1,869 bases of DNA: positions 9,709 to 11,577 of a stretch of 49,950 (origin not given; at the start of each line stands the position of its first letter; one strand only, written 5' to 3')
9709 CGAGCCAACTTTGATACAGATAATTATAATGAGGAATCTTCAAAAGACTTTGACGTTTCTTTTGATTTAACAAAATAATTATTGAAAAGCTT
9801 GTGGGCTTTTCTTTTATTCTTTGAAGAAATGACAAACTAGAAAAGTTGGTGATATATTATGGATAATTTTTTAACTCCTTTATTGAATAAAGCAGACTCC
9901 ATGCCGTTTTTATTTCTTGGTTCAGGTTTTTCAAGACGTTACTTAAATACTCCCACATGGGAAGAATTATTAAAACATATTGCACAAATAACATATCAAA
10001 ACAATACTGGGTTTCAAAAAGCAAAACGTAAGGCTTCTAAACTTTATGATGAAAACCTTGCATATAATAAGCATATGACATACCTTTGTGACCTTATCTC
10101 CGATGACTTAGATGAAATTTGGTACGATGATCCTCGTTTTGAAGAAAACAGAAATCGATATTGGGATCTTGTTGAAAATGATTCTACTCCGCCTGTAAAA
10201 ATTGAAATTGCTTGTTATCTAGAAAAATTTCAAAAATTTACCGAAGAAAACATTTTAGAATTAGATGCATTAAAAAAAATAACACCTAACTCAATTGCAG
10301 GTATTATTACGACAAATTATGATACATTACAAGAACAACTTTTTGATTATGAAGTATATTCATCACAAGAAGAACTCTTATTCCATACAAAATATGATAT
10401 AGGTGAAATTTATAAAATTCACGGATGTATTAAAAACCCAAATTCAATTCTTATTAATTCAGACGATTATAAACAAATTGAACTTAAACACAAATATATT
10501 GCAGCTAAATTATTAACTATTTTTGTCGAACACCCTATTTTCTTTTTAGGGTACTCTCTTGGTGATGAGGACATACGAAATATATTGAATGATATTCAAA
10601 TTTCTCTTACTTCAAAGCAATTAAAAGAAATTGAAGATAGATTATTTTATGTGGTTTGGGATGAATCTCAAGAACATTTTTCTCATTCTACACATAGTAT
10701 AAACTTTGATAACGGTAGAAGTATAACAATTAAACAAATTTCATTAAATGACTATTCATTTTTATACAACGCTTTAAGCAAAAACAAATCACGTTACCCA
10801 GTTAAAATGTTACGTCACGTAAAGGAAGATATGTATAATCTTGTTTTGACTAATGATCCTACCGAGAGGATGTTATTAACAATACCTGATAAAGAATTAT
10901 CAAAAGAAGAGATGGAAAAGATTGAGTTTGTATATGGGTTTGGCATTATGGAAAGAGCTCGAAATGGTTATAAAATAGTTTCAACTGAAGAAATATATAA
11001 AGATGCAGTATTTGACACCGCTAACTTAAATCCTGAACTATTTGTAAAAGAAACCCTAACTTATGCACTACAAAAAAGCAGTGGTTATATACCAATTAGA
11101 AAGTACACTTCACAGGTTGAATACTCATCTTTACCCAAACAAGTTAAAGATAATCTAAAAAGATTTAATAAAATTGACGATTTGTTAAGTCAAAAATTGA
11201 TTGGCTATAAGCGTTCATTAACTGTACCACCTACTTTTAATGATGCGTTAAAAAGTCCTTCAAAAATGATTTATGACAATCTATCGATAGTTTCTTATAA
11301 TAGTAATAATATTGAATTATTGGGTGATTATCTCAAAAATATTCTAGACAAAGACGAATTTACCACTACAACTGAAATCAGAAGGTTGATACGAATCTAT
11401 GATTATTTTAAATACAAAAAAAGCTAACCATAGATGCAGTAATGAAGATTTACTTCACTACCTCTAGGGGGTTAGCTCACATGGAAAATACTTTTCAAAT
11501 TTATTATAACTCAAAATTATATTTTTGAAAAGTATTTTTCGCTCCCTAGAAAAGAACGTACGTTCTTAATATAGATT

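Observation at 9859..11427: Solo ThsA-like SIR2 (NADase-type) protein with an uncharacterised C-terminal domain, insulated inside the lysogeny module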

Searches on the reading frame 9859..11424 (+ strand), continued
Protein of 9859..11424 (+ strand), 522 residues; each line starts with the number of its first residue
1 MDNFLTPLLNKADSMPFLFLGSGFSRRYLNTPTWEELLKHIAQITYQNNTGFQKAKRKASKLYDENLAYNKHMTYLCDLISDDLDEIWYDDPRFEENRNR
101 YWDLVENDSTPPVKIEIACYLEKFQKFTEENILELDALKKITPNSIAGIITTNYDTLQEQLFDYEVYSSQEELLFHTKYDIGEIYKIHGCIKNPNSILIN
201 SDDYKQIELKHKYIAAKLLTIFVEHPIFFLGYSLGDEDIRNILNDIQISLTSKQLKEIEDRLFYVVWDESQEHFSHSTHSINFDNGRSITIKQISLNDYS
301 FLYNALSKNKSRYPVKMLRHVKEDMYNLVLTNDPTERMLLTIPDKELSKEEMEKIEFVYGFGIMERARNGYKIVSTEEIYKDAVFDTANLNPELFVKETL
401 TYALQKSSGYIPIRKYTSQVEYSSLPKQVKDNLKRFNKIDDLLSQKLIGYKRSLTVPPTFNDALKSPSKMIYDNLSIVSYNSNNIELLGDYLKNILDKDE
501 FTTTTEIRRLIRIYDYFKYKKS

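Call 84: search_protein_families(library=pfam, proteins=[L080:1911-3392:+, L078:8309-11722:+, L107:1093-3090:+, L089:7774-9054:+, L089:4728-5348:+, L045:8992-10650:+, L044:2375-4042:+, L048:3550-4683:+, L098:914-2356:+], max_evalue=0.00001)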
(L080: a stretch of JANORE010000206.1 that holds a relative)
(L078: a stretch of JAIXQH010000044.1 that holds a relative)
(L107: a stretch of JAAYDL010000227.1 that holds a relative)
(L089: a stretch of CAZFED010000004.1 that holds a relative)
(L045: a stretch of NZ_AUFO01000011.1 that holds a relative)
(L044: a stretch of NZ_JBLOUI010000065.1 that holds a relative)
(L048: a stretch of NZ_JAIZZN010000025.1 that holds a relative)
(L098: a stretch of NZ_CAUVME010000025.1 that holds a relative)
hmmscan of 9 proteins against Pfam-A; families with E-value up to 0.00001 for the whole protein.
L080:1911-3392:+ (494 aa): 1 family
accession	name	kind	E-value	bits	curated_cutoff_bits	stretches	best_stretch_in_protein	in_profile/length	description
PF01420.25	Methylase_S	-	8.4e-27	94.9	22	2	4-179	5-166/168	Type I restriction modification DNA specificity domain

L078:8309-11722:+ (1138 aa): 7 families
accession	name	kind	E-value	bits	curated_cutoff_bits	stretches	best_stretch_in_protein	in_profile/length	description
PF04851.21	ResIII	-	1.9e-37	129.2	22.5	1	359-512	4-163/164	Type III restriction enzyme, res subunit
PF08463.15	EcoEI_R_C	-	1.2e-23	84.4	24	1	979-1131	2-162/163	EcoEI R protein C-terminal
PF18766.7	SWI2_SNF2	-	1.5e-17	64.4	26.7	1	365-548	4-188/221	SWI2/SNF2 ATPase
PF00270.35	DEAD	-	5.8e-12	46.1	26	1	369-516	10-165/167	DEAD/DEAH box helicase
PF13643.11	DUF4145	-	2e-08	34.6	23.1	1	37-121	10-87/88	Domain of unknown function (DUF4145)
PF04313.20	HSDR_N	-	8.3e-08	32.8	25.1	0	256-323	127-197/198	Type I restriction enzyme R protein N terminus (HSDR_N)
PF00271.37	Helicase_C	-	5.5e-07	30.3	23.5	1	627-726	14-108/110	Helicase conserved C-terminal domain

L107:1093-3090:+ (666 aa): 2 families
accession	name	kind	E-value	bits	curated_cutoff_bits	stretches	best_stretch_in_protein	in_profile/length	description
PF02384.22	N6_Mtase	-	6.4e-55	187.1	20.4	1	162-458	6-277/311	N-6 DNA Methylase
PF12161.14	HsdM_N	-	3.3e-25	89.7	24.5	1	18-147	3-135/135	HsdM N-terminal domain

L089:7774-9054:+ (427 aa): 1 family
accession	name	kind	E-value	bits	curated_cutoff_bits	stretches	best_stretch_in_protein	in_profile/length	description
PF00589.27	Phage_integrase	-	2.1e-20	73.6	27.1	1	222-409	6-170/172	Phage integrase family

L089:4728-5348:+ (207 aa): 5 families
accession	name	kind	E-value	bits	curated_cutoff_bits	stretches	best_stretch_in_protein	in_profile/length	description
PF00717.28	Peptidase_S24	-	5.5e-30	103.9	23.3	1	82-201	1-116/116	Peptidase S24-like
PF01381.28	HTH_3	-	2.2e-16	60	23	1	11-65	1-55/55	Helix-turn-helix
PF12844.13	HTH_19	-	2.1e-13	50.4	30.2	1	10-66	3-59/64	Helix-turn-helix domain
PF13443.12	HTH_26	-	3.7e-09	37.2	22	1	10-61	1-53/63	Cro/C1-type HTH DNA-binding domain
PF13560.12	HTH_31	-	2.5e-08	34.5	27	1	10-62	5-58/64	Helix-turn-helix domain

L045:8992-10650:+ (553 aa): 3 families
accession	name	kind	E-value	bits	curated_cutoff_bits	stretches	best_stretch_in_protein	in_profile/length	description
PF00005.33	ABC_tran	-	8.6e-39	133.7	25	2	29-195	2-137/137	ABC transporter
PF12848.13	ABC_tran_Xtn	-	7e-22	77.8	25.9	1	235-320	2-85/85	ABC transporter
PF13304.12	AAA_21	-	1.3e-08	35.7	27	0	41-59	2-20/304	AAA domain, putative AbiEii toxin, Type IV TA system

L044:2375-4042:+ (556 aa): 3 families
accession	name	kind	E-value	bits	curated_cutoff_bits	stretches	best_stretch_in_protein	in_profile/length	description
PF00239.26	Resolvase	-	1.4e-36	126.2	23.3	1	3-150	1-144/145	Resolvase, N terminal domain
PF07508.19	Recombinase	-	2.1e-27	95.8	21.1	1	173-274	1-102/102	Recombinase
PF13408.12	Zn_ribbon_recom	-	4.2e-06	27.5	25.3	0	292-349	2-55/58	Recombinase zinc beta ribbon domain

L048:3550-4683:+ (378 aa): 2 families
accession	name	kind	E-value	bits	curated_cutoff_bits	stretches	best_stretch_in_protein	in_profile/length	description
PF06250.17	YhcG_C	-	7.1e-61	205.1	32.5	1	195-348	2-155/157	YhcG PDDEXK nuclease domain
PF17761.7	DUF1016_N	-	2.1e-46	157.9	32.8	1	36-168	2-137/137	DUF1016 N-terminal domain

L098:914-2356:+ (481 aa): 3 families
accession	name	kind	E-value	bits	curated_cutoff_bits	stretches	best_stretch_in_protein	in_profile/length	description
PF13749.12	HATPase_c_4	-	8.2e-24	83.9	26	1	303-385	3-87/89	Putative ATP-dependent DNA helicase recG C-terminal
PF04326.19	SLFN_AlbA_2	-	8.1e-22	78.4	25.3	1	10-129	1-117/118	Schlafen, AlbA_2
PF13412.12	HTH_24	-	2.1e-06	27.7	21.9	1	426-466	7-47/48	Winged helix-turn-helix DNA-binding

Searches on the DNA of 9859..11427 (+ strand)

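Call 7: search_dna_similar(query=window:9859-11427:+, collection=phages, mode=distant, max_rows=25)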
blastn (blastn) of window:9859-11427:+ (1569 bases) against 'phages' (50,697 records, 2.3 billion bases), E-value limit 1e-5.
Records with a match: 1; places in all: 1; records where one place covers at least 80% of the query: 0.
Best place of each record, by identity: 80-90% 1.
By first word of the organism name: Bacteriophage 1.
By host as written in the record: - 1.
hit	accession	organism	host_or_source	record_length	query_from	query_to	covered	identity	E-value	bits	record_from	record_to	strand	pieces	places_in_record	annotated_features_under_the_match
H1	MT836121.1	Bacteriophage sp.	human fecal samples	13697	46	114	4%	81.2%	4e-8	67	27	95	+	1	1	record has no annotation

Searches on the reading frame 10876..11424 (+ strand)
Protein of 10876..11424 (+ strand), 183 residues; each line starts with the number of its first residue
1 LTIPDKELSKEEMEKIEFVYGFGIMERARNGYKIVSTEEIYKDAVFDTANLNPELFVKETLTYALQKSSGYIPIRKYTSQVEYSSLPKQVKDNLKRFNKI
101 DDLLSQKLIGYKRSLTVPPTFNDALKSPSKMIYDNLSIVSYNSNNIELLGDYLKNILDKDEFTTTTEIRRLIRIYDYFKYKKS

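Call 42: predict_structure(alignment_id=A2)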
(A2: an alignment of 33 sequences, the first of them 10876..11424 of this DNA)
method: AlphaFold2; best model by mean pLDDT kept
length: 183 residues; sequences in the alignment: 33
mean_pLDDT: 89.6   pTM: 0.80
mean pLDDT of the five models: 89.6, 89.4, 88.4, 88.0, 86.6
residues with pLDDT >= 90: 141; 70-90: 21; 50-70: 15; < 50: 6
segments of 3 or more residues with pLDDT < 50: 19-23
pLDDT, mean of each block of 10 residues (from residue 1): 68 66 54 86 93 93 94 97 97 96 97 96 96 97 97 97 96 98 73
secondary structure, 60 per line:
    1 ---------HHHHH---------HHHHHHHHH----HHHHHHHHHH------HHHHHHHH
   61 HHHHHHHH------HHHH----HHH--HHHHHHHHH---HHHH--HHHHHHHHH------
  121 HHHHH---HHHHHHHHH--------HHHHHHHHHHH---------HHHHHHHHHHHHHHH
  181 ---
elements in order: H10-14 H24-32 H37-46 H53-68 H75-78 H88-96 H100-103 H106-114 H121-125 H129-137 H146-156 H166-180

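Call 53: search_protein_representatives(alignment_id=A2)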
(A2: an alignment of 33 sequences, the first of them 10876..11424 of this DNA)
Query: 33 sequences, 188 profile positions. Proteins with E-value up to 0.001 (for the whole library): 753; up to 1e-10: 458; up to 1e-30: 70. The best 150 are listed.
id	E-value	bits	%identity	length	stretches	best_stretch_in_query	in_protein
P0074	3.2e-56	206.5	-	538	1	2-188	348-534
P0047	1.6e-54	200.9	-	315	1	2-187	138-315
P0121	8.5e-54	198.5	-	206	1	2-188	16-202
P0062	8.6e-52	192.0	-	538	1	7-187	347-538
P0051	1.9e-51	190.9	-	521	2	4-187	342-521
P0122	2.3e-51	190.6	-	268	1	2-187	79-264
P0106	3.0e-51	190.3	-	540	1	2-188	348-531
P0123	5.3e-51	189.4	-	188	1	7-187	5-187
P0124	1.1e-50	188.4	-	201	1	2-187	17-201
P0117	3.3e-50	186.8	-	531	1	5-187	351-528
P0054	3.9e-50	186.6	-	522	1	7-187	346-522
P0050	1.8e-49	184.4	-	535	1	2-188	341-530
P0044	5.3e-49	182.9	-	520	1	6-187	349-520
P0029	5.9e-49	182.7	-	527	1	2-187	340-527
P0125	1.2e-47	178.5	-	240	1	7-185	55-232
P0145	2.2e-37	145.0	-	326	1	6-187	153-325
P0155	1.3e-35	139.3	-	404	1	12-187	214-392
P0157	4.6e-35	137.5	-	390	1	7-187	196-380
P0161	2.7e-34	135.0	-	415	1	6-187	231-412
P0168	6.9e-33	130.4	-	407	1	9-186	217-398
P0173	1.3e-31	126.2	-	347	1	8-187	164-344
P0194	2.4e-28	115.6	-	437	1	15-186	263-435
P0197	1.3e-27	113.2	-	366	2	12-187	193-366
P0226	8.5e-25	104.0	-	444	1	12-188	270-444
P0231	6.1e-24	101.2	-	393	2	7-187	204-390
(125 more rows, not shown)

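Call 54: search_protein_families(library=pfam, proteins=[P0155, P0157, P0161, P0168, P0194, P0226, P0197, P0173, P0231, P0145], max_evalue=0.001)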
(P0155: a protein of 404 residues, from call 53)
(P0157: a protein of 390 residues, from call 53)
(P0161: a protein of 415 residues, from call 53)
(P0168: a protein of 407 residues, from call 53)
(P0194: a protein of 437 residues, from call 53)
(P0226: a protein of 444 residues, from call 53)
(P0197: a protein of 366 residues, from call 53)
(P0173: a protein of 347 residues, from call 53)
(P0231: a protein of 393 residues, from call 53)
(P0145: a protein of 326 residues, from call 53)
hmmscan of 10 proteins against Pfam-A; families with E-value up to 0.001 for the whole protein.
P0155 (404 aa): 1 family
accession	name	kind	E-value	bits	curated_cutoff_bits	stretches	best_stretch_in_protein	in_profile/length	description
PF13289.12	SIR2_2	-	1.5e-26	93.7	24.5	1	13-137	3-128/141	SIR2-like domain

P0157 (390 aa): 0 families

P0161 (415 aa): 1 family
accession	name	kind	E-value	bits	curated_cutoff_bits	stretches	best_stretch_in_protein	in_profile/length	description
PF13289.12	SIR2_2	-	4.9e-22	79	24.5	1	34-133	3-106/141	SIR2-like domain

P0168 (407 aa): 1 family
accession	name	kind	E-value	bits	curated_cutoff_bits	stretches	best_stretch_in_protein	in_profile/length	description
PF13289.12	SIR2_2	-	6.2e-25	88.4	24.5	1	18-139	3-124/141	SIR2-like domain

P0194 (437 aa): 1 family
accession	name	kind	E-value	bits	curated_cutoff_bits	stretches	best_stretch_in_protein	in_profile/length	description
PF13289.12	SIR2_2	-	9.4e-25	87.8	24.5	1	121-225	3-111/141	SIR2-like domain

P0226 (444 aa): 1 family
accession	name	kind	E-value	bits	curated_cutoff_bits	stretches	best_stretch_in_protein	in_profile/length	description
PF13289.12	SIR2_2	-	1.1e-21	77.8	24.5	1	69-191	3-124/141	SIR2-like domain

P0197 (366 aa): 1 family
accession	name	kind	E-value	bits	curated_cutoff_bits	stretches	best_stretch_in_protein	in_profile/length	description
PF13289.12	SIR2_2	-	1.5e-19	70.9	24.5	1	22-95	35-108/141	SIR2-like domain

P0173 (347 aa): 1 family
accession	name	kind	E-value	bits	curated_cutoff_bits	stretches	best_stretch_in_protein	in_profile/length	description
PF13289.12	SIR2_2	-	1.8e-15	57.7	24.5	1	3-89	42-124/141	SIR2-like domain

P0231 (393 aa): 1 family
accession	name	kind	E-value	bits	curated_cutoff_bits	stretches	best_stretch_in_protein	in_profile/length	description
PF13289.12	SIR2_2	-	5.6e-25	88.5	24.5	1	6-111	2-111/141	SIR2-like domain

P0145 (326 aa): 1 family
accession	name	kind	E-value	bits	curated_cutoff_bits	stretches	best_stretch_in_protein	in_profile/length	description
PF13289.12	SIR2_2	-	3.6e-07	30.8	24.5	1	19-78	69-124/141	SIR2-like domain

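Call 73: fold_search(model_id=the predicted structure, library=viral)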
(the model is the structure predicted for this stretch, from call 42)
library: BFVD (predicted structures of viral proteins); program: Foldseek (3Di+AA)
matches with E <= 10: 63; with E <= 0.001: 0
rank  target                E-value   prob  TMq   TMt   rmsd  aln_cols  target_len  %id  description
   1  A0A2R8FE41            1.7e+00  0.06  0.19  0.19  16.8       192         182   14  Transmembrane domain-containing protein [Brazilian cedratvirus IHUMI]
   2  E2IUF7                2.3e+00  0.03  0.12  0.06  17.2       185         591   10  Tegument serine/threonine protein kinase [Saimiriine herpesvirus 1 (strain MV-5-4-PSL)]
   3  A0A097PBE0            2.8e+00  0.04  0.18  0.19  12.4       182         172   11  Uncharacterized protein [Delftia phage RG-2014]
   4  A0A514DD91            3.0e+00  0.04  0.16  0.06  17.1       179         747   17  (no name in the UniProt tables at hand)
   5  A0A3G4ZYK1            3.0e+00  0.03  0.17  0.12  17.3       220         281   14  Uncharacterized protein [Gaeavirus sp.]
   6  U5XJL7                3.0e+00  0.03  0.14  0.05  22.5       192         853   10  Outer capsid protein VP2 [Heramatsu virus]
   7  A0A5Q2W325            3.0e+00  0.02  0.11  0.12  17.8       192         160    9  (no name in the UniProt tables at hand)
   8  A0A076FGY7            3.3e+00  0.03  0.15  0.18  14.8       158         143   14  Uncharacterized protein [Aureococcus anophagefferens virus]
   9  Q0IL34                3.5e+00  0.03  0.16  0.09  20.1       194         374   13  ORF85 [Leucania separata nucleopolyhedrovirus]
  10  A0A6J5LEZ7            3.5e+00  0.02  0.16  0.08  20.5       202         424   12  Uncharacterized protein [uncultured Caudovirales phage]
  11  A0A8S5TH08            3.5e+00  0.02  0.13  0.07  14.6       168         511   12  Uncharacterized protein [Myoviridae sp. ctIty1]
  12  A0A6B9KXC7            4.0e+00  0.03  0.16  0.12  21.8       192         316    9  Uncharacterized protein (Fragment) [Papaya meleira virus]
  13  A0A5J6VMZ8            4.2e+00  0.03  0.18  0.13  26.1       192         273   20  Uncharacterized protein [Megaviridae environmental sample]
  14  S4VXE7                4.4e+00  0.08  0.24  0.09  11.2       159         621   10  Ankyrin repeat domain containing protein [Pandoravirus dulcis]
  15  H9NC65                4.4e+00  0.02  0.16  0.12  16.6       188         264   11  (no name in the UniProt tables at hand)
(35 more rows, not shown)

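Call 87: search_solved_structures(query=A2, max_evalue=10)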
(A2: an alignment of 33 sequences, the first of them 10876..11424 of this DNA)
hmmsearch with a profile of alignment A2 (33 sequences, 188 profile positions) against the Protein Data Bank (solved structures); distinct sequences matched with E-value up to 10: 18.
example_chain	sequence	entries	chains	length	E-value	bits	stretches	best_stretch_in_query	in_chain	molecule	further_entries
2l5q_A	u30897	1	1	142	0.0089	19.1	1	74-182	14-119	Uncharacterized protein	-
5apq_A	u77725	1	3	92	0.048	16.7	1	103-176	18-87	GENERAL CONTROL PROTEIN GCN4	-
5apw_A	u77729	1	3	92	0.094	15.7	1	103-176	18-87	GENERAL CONTROL PROTEIN GCN4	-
5dpo_A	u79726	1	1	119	0.18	14.8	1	98-179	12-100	Uncharacterized protein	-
7bxh_A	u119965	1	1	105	0.22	14.5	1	100-179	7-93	Lpg2149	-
6k3b_B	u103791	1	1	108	0.23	14.5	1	100-179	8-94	Uncharacterized protein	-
7bxf_C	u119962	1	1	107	0.23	14.5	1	100-179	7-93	Lpg2149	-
6lw4_B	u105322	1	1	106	0.24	14.4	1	100-179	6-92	Uncharacterized protein Lpg2149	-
4c2m_2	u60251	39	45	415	0.36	13.8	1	62-148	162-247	DNA-DIRECTED RNA POLYMERASE I SUBUNIT RPA49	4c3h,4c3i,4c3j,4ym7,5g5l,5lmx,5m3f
8ux4_g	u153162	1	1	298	0.39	13.7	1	65-172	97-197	Small ribosomal subunit protein bS1m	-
5mrc_AA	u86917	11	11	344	0.51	13.4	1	65-172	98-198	bS1m | 37S ribosomal protein MRP51, mitochondrial | Small ribosomal subunit protein bS1m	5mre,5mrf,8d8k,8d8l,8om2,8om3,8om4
1xt0_B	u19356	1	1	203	0.86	12.6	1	110-170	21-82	guanine nucleotide exchange protein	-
5fk7_A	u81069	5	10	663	2.2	11.3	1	22-50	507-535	BETA-FRUCTOFURANOSIDASE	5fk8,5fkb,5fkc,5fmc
5fix_A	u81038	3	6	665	2.2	11.3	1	22-50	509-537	BETA-FRUCTOFURANOSIDASE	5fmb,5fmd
5nsl_A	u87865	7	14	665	2.2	11.3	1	22-50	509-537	Beta-fructofuranosidase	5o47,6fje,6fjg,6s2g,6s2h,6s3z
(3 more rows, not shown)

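Call 89: search_solved_structures(query=A2, max_evalue=0.02, show_alignments=1)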
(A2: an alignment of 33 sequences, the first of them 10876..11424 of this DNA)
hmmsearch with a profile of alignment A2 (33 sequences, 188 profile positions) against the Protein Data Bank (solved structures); distinct sequences matched with E-value up to 0.02: 1.
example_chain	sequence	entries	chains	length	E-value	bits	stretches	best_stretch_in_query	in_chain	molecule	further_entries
2l5q_A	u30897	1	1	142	0.0089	19.1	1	74-182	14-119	Uncharacterized protein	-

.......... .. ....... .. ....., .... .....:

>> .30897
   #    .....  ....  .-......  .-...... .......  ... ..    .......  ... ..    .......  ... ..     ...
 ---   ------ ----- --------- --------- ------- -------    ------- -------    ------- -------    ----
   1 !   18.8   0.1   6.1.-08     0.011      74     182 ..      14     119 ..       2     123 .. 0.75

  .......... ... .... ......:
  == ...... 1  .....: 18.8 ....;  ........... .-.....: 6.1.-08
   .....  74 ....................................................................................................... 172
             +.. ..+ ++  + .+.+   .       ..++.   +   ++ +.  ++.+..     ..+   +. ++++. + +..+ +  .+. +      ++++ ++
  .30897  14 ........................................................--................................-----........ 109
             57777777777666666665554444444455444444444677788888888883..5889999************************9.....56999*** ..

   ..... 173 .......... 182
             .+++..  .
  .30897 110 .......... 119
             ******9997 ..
